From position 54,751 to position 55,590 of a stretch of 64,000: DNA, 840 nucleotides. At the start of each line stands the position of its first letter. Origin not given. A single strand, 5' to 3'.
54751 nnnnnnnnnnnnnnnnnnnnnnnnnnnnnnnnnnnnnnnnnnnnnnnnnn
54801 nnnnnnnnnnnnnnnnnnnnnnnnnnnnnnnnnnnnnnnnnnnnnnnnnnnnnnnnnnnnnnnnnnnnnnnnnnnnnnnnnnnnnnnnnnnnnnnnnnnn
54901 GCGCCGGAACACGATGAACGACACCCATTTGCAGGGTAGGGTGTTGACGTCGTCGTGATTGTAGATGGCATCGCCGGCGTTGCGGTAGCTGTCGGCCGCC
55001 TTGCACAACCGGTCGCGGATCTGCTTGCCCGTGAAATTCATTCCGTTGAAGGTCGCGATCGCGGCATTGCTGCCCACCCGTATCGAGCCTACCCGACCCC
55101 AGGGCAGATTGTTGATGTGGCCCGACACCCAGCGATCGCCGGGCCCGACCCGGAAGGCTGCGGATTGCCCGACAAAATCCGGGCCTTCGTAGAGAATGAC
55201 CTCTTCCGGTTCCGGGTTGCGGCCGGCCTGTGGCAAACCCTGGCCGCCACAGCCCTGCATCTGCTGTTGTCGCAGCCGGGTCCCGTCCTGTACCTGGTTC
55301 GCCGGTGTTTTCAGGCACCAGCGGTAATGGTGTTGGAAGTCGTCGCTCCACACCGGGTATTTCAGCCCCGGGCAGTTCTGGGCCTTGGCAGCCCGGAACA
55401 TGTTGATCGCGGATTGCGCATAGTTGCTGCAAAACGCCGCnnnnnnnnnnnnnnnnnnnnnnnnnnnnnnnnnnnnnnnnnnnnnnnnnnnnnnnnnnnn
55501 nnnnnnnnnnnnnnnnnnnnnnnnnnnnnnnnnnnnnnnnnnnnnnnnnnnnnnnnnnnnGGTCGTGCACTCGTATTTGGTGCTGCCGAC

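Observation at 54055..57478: Tandem paralogous secreted proteins with beta-gamma-crystallin-like Greek-key motifs: likely a novel family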

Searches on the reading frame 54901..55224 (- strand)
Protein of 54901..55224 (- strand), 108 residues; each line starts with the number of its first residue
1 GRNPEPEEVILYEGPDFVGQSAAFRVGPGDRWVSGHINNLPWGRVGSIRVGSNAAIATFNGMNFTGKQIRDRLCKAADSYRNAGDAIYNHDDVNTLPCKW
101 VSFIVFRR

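Call 33: search_solved_structures(query=A4, max_evalue=10, show_alignments=3)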
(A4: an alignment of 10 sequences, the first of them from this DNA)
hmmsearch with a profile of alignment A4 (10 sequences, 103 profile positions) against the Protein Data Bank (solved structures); distinct sequences matched with E-value up to 10: 26.
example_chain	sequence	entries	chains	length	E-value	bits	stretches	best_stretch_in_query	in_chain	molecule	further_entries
5z6e_A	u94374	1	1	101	6.7e-06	29.5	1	2-72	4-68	DUF1881 domain-containing protein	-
1hdf_A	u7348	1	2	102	1.3e-05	28.6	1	3-100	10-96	SPHERULIN 3A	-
1ag4_A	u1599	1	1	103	1.4e-05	28.5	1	3-100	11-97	SPHERULIN 3A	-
5z6d_A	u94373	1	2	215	3e-05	27.4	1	2-71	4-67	DUF1881 domain-containing protein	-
3so0_A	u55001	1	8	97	0.00024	24.5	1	7-87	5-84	Clostrillin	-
3so1_A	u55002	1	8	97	0.00028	24.3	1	7-86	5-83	Clostrillin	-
3i9h_A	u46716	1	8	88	0.00035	24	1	8-86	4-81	Beta and gamma crystallin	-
3sny_A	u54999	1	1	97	0.00035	24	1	7-88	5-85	Clostrillin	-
3iaj_A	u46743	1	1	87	0.00041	23.8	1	8-86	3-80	Beta and gamma crystallin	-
3enu_A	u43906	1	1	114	0.001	22.5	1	10-99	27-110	Putative uncharacterized protein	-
3ent_A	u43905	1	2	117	0.0011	22.4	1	10-99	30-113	Putative uncharacterized protein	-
3snz_A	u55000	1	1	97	0.0011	22.4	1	7-87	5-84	Clostrillin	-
2kp5_A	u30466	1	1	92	0.0039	20.6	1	6-72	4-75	Putative uncharacterized protein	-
1bd7_A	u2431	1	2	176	0.005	20.3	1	7-50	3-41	CIRCULARLY PERMUTED BB2-CRYSTALLIN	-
4fd9_A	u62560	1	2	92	0.0075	19.7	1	7-68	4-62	Beta/gamma crystallin domain-containing protein 3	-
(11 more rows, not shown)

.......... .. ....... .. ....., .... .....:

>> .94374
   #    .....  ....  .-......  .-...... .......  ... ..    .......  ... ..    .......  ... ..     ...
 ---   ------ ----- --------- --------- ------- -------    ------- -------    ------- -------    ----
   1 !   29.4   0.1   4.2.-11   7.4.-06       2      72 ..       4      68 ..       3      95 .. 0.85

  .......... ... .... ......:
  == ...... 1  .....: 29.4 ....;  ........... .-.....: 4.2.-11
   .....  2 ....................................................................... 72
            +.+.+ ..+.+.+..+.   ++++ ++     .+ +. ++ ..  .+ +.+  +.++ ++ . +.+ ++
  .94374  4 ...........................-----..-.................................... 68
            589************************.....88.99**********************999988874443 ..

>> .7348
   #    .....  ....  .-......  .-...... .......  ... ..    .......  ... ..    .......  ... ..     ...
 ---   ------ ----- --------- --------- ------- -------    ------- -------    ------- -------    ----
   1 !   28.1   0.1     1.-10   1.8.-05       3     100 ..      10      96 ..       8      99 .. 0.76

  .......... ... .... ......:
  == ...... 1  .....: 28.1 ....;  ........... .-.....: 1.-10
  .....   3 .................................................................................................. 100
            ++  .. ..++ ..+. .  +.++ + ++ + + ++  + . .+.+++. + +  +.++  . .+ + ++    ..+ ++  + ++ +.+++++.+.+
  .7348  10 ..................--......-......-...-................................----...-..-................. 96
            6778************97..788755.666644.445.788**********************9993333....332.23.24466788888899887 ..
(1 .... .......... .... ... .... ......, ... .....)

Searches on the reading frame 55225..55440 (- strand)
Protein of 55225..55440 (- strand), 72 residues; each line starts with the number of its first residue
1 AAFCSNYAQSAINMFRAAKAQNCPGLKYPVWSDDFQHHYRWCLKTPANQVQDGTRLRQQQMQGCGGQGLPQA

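Call 44: search_solved_structures(query=A6, max_evalue=10, show_alignments=2)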
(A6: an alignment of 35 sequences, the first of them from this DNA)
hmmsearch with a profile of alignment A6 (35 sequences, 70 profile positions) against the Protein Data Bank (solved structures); distinct sequences matched with E-value up to 10: 0.

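Call 45: search_protein_families(library=pfam, alignment_id=A6, max_evalue=1)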
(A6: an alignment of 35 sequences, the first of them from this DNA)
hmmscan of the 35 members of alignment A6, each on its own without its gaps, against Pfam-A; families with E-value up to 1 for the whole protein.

A. member 1, seq(72 aa): 0 families

B. families by the number of members that match (of 35 scanned): 16 families
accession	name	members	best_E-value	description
PF25822.1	UBL_USP40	1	0.011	USP40 ubiquitin-like domain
PF02793.27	HRM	1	0.012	Hormone receptor domain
PF06209.18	COBRA1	1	0.017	Cofactor of BRCA1 (COBRA1)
PF08481.16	GBS_Bsp-like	1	0.041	GBS Bsp-like repeat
PF16720.10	Albumin_I_a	1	0.055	Albumin I chain a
PF14768.12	RPA_interact_C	1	0.055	Replication protein A interacting C-terminal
PF23718.1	DUF7160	1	0.06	Family of unknown function (DUF7160)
PF18111.7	RPGR1_C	1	0.076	Retinitis pigmentosa G-protein regulator interacting C-terminal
PF12689.13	Acid_PPase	1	0.095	Acid Phosphatase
PF08209.17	Sgf11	1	0.11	Sgf11 (transcriptional regulation protein)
PF25069.2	Med14_C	1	0.12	Med14 C-terminal domain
PF14040.12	DNase_NucA_NucB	1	0.13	Deoxyribonuclease NucA/NucB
PF25022.1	NPHP3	1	0.14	Nephrocystin-3 domain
PF05190.23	MutS_IV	1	0.14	MutS family domain IV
PF03380.19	DUF282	1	0.14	Caenorhabditis protein of unknown function, DUF282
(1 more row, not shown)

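Call 55: find_homologous_proteins(query=A6, max_evalue=0.001)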
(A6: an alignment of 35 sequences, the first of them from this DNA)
Query A6 (35 sequences): 97 candidates shared short words with the query, none scored E <= 0.001.
